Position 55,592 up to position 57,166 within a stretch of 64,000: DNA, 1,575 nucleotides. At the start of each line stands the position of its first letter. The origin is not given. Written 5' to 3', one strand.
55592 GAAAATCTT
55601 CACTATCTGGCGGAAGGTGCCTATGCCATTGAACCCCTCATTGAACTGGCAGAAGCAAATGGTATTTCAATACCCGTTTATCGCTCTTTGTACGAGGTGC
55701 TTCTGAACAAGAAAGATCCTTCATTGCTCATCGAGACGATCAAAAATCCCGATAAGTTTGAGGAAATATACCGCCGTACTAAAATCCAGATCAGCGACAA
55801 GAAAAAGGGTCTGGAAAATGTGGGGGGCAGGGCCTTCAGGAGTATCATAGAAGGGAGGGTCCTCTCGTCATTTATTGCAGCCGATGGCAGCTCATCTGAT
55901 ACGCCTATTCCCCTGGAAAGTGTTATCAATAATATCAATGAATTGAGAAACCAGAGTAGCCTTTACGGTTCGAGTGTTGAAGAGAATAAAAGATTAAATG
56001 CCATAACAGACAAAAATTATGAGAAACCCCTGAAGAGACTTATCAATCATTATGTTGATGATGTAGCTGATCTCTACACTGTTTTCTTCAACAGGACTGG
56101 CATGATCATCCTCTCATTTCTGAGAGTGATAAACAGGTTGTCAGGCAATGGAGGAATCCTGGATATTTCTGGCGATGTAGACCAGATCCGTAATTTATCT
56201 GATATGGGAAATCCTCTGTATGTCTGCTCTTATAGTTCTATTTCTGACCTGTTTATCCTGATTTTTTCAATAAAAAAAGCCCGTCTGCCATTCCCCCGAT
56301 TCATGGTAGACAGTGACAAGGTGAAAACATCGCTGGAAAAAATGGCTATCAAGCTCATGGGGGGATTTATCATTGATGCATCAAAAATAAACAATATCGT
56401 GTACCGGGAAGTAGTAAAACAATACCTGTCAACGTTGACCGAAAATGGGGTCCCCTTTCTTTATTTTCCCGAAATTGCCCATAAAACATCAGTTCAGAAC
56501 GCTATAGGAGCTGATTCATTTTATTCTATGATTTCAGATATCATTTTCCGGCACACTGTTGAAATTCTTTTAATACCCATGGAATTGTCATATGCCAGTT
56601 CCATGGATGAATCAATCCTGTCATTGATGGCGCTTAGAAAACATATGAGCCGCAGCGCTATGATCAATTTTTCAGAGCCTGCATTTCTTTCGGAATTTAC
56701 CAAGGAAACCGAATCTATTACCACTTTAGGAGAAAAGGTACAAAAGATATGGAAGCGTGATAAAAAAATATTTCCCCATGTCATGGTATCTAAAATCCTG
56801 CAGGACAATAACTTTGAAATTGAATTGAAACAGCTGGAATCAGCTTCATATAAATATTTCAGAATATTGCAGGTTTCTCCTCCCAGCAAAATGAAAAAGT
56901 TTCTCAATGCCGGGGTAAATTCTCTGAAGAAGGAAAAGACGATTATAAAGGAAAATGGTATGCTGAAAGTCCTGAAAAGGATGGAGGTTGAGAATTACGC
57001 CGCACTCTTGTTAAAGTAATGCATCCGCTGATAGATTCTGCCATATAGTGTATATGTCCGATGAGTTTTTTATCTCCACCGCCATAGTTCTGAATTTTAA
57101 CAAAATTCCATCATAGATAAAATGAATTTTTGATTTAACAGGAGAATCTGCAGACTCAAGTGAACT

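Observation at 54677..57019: GpsA fused to a PlsB-like acyltransferase domain whose catalytic HX4D has become YX4D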

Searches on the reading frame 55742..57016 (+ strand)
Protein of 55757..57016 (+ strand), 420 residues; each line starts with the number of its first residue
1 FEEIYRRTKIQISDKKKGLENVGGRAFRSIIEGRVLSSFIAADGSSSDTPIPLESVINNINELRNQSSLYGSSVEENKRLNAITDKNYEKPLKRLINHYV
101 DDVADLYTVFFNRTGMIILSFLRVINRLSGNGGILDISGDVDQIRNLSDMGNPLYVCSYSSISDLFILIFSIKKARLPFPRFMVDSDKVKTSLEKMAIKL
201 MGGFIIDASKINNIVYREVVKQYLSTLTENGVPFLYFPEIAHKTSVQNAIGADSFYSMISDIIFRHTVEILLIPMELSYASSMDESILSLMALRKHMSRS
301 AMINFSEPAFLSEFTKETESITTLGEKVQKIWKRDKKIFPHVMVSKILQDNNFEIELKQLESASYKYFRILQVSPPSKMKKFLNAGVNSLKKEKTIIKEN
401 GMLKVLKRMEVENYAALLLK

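Call 8: find_homologous_proteins(query=window:55757-57016:+, max_evalue=0.001)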
Query window:55757-57016:+ (420 aa): 3 proteins with E <= 0.001 among 8000 candidates.
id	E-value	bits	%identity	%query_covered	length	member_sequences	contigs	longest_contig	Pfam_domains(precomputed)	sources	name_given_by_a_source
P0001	2.1e-56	210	38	80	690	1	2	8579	PF20618.4,PF07479.20,PF01210.30,PF01553.27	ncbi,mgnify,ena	mgnify:CR=1 FL=1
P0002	3.1e-51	193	32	80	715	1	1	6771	PF20618.4,PF07479.20,PF01210.30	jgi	jgi:glycerol-3-phosphate dehydrogenase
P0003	3.9e-6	44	30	37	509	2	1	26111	PF20618.4,PF07479.20,PF01210.30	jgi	-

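Call 12: search_solved_structures(query=A1, max_evalue=10, show_alignments=2)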
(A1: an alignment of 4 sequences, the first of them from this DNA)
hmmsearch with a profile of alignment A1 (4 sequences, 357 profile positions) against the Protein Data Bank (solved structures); distinct sequences matched with E-value up to 10: 2.
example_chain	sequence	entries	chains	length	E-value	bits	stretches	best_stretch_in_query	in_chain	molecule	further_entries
9vuq_E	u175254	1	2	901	0.3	13.8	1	143-287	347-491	Glycerol-3-phosphate acyltransferase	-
3pdw_A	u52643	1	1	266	1.1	11.9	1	199-252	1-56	Uncharacterized hydrolase yutF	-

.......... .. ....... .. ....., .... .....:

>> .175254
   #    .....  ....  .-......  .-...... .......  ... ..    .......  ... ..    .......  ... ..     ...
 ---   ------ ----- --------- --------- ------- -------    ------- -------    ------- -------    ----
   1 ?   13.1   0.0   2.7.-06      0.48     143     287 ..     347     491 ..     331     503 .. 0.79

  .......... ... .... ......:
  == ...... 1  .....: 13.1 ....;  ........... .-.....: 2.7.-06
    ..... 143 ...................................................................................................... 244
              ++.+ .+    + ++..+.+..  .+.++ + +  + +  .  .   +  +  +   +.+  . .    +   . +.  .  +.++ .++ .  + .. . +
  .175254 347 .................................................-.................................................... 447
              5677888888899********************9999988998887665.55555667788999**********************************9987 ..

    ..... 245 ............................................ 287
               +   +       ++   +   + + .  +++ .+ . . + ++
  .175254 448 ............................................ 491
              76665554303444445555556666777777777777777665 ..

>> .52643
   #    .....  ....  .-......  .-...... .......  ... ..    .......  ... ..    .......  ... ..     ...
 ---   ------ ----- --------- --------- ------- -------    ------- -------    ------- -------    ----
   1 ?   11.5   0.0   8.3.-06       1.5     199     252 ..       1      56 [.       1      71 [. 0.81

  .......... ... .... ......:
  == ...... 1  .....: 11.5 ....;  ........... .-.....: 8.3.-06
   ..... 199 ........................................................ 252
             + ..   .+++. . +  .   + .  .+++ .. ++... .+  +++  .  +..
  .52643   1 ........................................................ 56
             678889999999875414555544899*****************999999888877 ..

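Call 13: find_related_loci(query=A1, collection=genome_contigs, flank=6000)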
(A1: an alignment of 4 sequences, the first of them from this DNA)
Query A1 (421 aa) in genome_contigs; peptide patterns used: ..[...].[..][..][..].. (x = any residue, [..] = any of these).
239 stretches matched a pattern; 5 encode a relative of the query (tblastn E <= 1e-3); 5 distinct loci.
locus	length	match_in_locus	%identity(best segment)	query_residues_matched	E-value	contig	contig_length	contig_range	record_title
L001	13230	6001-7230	36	1-419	1e-71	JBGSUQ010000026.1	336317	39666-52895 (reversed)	MAG: Spirochaetota bacterium isolate JTS-AC436 k141_616288, whole genome shotgun sequence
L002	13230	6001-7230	38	1-419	1e-71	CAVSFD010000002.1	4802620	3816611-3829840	MAG: uncultured Spirochaetota bacterium isolate MFD02979.bin.1.65 genome assembly, contig: contig_47028, whole genome sh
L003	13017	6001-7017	37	1-336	6e-70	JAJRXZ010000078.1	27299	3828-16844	MAG: Spirochaetes bacterium isolate Dive96_bin3.202 k141_3985532, whole genome shotgun sequence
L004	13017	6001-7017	33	1-336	1e-61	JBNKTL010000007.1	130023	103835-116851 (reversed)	MAG: Spirochaetota bacterium isolate A2.bin.24.permissive NODE_7_length_130023_cov_6.769196, whole genome shotgun sequen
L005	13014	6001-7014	35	1-336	2e-59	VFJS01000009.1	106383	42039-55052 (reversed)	MAG: Spirochaetia bacterium isolate Bin_56_1 c_000000092442, whole genome shotgun sequence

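Call 19: search_protein_representatives(alignment_id=A1)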
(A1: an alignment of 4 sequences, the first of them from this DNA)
Query: 4 sequences, 357 profile positions. Proteins with E-value up to 0.001 (for the whole library): 296; up to 1e-10: 43; up to 1e-30: 24. The best 150 are listed.
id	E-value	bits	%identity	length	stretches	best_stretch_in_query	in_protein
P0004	1.3e-86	307.8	-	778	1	1-341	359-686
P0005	8.7e-78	278.8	-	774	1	1-353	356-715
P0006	6.6e-77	275.9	-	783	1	2-350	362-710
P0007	2.6e-71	257.5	-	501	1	1-352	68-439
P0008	3.2e-69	250.6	-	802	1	1-353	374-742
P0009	5.7e-64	233.3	-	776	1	1-352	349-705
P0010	3.9e-61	224.0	-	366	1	62-339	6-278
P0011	1.0e-56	209.5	-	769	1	1-340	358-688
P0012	2.8e-48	181.7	-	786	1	1-323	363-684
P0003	4.1e-48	181.2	-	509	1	1-158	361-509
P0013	2.2e-41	159.0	-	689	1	1-337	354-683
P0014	3.6e-41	158.3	-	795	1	1-331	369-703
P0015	2.0e-40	155.8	-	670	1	1-317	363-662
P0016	2.7e-39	152.1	-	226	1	198-342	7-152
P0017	1.1e-38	150.2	-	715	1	1-332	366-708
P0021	6.0e-33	131.3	-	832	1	22-346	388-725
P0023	2.4e-32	129.3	-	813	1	20-341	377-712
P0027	5.1e-30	121.6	-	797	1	5-347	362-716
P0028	9.1e-30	120.8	-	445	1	22-354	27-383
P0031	2.3e-26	109.6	-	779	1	24-346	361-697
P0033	1.3e-25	107.1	-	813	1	7-341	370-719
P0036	1.8e-20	90.2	-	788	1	16-346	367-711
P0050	3.6e-10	56.4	-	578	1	1-197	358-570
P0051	4.7e-10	56.0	-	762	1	139-341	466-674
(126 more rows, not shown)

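Call 44: find_encoding_contigs(protein=P0027, flank=8000, max_places=3)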
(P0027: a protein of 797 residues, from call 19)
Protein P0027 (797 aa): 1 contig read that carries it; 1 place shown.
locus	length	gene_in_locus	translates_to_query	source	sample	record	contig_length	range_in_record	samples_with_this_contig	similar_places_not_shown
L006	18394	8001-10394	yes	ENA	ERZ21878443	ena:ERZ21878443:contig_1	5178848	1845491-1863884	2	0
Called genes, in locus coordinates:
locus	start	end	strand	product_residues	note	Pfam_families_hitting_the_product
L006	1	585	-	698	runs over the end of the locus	-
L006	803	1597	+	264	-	-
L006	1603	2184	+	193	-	PF05683:Fumerase_C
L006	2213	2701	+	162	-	PF00300:His_Phos_1 (weak)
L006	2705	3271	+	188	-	PF06347:SH3_4 (faint), PF08239:SH3_3 (weak)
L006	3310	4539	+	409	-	-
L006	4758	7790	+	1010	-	PF13688:Reprolysin_5, PF13582:Reprolysin_3, PF01833:TIG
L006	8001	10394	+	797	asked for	PF01210:NAD_Gly3P_dh_N, PF07479:NAD_Gly3P_dh_C, PF20618:GPD_NAD_C_bact, PF01553:Acyltransferase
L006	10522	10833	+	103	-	PF01527:HTH_Tnp_1, PF13518:HTH_28 (weak)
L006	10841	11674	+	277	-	PF13276:HTH_21, PF00665:rve, PF24764:rva_4 (weak), PF13683:rve_3, PF13333:rve_2 (weak)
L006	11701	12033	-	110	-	PF00015:MCPsignal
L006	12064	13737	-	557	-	PF01609:DDE_Tnp_1, PF13701:DDE_Tnp_1_4 (faint)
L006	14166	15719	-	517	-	PF00015:MCPsignal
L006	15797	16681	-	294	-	PF13276:HTH_21, PF00665:rve, PF24764:rva_4 (weak), PF13683:rve_3, PF13333:rve_2 (weak)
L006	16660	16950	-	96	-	PF01527:HTH_Tnp_1, PF13518:HTH_28 (weak)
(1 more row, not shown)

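Call 52: search_solved_structures(query=A5, max_evalue=1, show_alignments=2)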
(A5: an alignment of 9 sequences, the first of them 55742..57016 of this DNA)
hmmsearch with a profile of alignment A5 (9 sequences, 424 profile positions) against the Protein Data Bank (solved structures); distinct sequences matched with E-value up to 1: 5.
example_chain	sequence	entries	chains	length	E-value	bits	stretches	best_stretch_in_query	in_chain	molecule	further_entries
9vuq_E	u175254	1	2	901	1.6e-12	50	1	145-292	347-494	Glycerol-3-phosphate acyltransferase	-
8e4y_A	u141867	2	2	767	9.2e-11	44.3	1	140-321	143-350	Glycerol-3-phosphate acyltransferase 1, mitochondrial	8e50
3t90_A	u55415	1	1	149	0.54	12.1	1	8-88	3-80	Glucose-6-phosphate acetyltransferase 1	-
5kym_A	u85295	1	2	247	0.6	11.9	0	150-264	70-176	1-acyl-sn-glycerol-3-phosphate acyltransferase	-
8hea_A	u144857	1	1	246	0.82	11.5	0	374-414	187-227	Thermostable carboxylesterase Est30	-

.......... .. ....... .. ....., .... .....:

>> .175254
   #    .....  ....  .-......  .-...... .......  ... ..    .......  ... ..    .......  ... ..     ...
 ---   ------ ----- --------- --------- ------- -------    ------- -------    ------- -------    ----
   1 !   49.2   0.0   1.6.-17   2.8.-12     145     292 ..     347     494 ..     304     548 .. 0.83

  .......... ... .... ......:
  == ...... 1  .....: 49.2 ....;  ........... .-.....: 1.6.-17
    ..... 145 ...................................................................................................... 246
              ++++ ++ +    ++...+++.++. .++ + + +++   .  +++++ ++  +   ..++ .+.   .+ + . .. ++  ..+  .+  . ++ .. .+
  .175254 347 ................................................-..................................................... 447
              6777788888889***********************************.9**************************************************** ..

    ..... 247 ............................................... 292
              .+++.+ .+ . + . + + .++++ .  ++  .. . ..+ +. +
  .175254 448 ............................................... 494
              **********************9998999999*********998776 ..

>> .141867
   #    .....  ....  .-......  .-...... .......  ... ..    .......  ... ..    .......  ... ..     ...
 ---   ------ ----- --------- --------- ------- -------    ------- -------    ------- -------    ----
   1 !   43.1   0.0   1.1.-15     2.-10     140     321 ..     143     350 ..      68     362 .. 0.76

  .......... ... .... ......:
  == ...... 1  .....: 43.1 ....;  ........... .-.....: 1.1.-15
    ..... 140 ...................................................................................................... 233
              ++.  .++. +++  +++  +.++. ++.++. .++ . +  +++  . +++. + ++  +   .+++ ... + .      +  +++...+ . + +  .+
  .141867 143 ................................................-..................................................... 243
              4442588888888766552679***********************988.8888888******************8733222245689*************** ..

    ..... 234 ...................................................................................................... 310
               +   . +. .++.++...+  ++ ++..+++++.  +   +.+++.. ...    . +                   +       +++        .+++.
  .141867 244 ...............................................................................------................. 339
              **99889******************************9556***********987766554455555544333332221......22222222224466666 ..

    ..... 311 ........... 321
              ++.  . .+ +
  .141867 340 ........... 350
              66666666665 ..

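Call 64: list_cluster_members(proteins=[P0021, P0023, P0031, P0033, P0036, P0051, P0050, P0028, P0013, P0017])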
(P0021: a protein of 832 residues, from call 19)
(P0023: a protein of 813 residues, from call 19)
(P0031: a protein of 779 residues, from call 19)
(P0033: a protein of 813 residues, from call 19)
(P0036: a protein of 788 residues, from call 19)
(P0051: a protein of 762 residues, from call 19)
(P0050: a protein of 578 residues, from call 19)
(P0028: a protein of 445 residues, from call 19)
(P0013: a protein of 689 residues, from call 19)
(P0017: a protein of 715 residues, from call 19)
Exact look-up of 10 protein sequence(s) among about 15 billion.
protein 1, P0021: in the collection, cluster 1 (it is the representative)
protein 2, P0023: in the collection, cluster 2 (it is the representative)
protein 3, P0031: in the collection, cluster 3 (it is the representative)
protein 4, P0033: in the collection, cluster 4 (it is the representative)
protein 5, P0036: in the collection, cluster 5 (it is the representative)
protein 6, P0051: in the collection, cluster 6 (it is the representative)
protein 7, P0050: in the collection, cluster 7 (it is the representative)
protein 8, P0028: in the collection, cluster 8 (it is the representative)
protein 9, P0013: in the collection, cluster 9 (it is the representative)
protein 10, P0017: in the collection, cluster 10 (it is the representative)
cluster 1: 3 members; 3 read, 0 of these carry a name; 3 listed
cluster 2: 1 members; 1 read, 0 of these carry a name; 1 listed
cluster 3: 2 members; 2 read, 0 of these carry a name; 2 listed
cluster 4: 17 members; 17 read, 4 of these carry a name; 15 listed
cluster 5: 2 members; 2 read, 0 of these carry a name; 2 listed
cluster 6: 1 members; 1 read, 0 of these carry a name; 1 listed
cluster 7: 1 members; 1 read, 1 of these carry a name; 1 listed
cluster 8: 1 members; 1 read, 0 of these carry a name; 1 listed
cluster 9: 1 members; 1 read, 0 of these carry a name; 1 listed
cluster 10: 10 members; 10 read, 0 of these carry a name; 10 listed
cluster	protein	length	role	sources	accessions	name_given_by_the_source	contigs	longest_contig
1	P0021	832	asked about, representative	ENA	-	-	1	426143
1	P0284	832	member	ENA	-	-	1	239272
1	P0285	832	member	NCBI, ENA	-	-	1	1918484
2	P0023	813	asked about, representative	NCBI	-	-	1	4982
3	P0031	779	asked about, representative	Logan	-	-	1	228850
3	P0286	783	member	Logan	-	-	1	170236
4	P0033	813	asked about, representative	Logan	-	-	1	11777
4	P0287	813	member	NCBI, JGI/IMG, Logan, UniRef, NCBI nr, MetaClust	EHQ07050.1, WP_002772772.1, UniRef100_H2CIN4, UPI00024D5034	1-acyl-sn-glycerol-3-phosphate acyltransferase [Leptonema illini] | glycerol-3-phosphate dehydrogenase/1-acyl-sn-glycerol-3-phosphate acyltransferase | Glycerol-3-phosphate acyltransferase n=1 Tax=Leptonema illini DSM 21528 TaxID=929563 ...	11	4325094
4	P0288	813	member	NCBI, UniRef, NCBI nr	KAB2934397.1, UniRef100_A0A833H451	MAG: hypothetical protein F9K24_05060 [Leptonema illini] | Phospholipid/glycerol acyltransferase domain-containing protein n=1 Tax=Leptonema illini ...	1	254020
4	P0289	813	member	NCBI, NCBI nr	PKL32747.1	MAG: hypothetical protein CVV45_11140 [Spirochaetae bacterium HGW-Spirochaetae-10]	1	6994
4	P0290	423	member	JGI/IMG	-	1-acyl-sn-glycerol-3-phosphate acyltransferase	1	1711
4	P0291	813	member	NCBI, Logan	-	-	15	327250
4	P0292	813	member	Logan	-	-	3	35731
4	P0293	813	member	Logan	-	-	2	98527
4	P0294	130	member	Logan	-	-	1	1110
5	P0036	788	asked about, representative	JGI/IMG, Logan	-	-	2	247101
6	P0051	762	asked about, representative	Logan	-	-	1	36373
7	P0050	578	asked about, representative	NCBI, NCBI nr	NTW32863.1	MAG: NAD(P)-binding domain-containing protein, partial [Bacteroidetes bacterium] | NAD(P)-binding domain-containing protein [Bacteroidota bacterium]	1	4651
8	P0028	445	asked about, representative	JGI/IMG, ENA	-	-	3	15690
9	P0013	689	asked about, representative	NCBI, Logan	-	-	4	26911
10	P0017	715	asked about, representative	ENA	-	-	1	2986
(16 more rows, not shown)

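Call 80: find_homologous_proteins(query=A7, max_evalue=1e-80)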
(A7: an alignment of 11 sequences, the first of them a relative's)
Query A7 (11 sequences) (806 aa, profile of the alignment): 23 proteins with E <= 1e-80 among 8000 candidates.
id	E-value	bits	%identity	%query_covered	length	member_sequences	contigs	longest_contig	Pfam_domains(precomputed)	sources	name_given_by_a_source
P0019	0.0e+0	1162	100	100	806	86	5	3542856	PF07479.20,PF01210.30,PF01553.27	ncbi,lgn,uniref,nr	ncbi:glycerol-3-phosphate dehydrogenase [Leptospira levettii]|uniref:1-acyl-sn-glycerol-3-phosphate 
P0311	0.0e+0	1129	84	100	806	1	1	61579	PF07479.20,PF01210.30,PF01553.27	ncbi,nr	ncbi:1-acyl-sn-glycerol-3-phosphate acyltransferase [Leptospira sp. 96542]|nr:1-acyl-sn-glycerol-3-p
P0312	0.0e+0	1118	78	100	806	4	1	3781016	PF07479.20,PF01210.30,PF01553.27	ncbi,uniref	ncbi:1-acyl-sn-glycerol-3-phosphate acyltransferase [Leptospira sp. 'Mane']|uniref:1-acyl-sn-glycero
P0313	0.0e+0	1117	82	100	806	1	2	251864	PF07479.20,PF01210.30,PF01553.27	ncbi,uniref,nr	ncbi:1-acyl-sn-glycerol-3-phosphate acyltransferase [Leptospira idonii]|uniref:Glycerol-3-phosphate 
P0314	0.0e+0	1115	82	100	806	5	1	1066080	PF07479.20,PF01210.30,PF01553.27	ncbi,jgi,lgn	-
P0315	0.0e+0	1114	82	100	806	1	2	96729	PF07479.20,PF01210.30,PF01553.27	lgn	-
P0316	0.0e+0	1105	78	100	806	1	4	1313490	PF07479.20,PF01210.30,PF01553.27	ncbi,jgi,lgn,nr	ncbi:MAG: 1-acyl-sn-glycerol-3-phosphate acyltransferase [Leptospira sp.]|nr:1-acyl-sn-glycerol-3-ph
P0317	0.0e+0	1101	76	100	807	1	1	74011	PF07479.20,PF01210.30,PF01553.27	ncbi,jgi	jgi:1-acyl-sn-glycerol-3-phosphate acyltransferase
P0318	0.0e+0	1099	78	100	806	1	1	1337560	PF07479.20,PF01210.30,PF01553.27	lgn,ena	-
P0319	0.0e+0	1093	77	100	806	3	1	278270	PF07479.20,PF01210.30,PF01553.27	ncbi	-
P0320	0.0e+0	1092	76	100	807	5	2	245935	PF07479.20,PF01210.30,PF01553.27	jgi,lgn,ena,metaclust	metaclust:\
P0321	0.0e+0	1085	74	100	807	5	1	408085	PF07479.20,PF01210.30,PF01553.27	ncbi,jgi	-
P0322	0.0e+0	1084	75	100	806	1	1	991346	PF07479.20,PF01210.30,PF01553.27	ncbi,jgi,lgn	-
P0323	0.0e+0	1083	75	100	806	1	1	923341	PF07479.20,PF01210.30,PF01553.27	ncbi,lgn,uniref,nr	ncbi:bifunctional glycerol-3-phosphate dehydrogenase/glycerol-3-phosphate acyltransferase [Leptospir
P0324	0.0e+0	1073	52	100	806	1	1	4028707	PF07479.20,PF01210.30,PF01553.27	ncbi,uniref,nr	ncbi:1-acyl-sn-glycerol-3-phosphate acyltransferase [Leptospira sp. GIMC2001]|uniref:1-acyl-sn-glyce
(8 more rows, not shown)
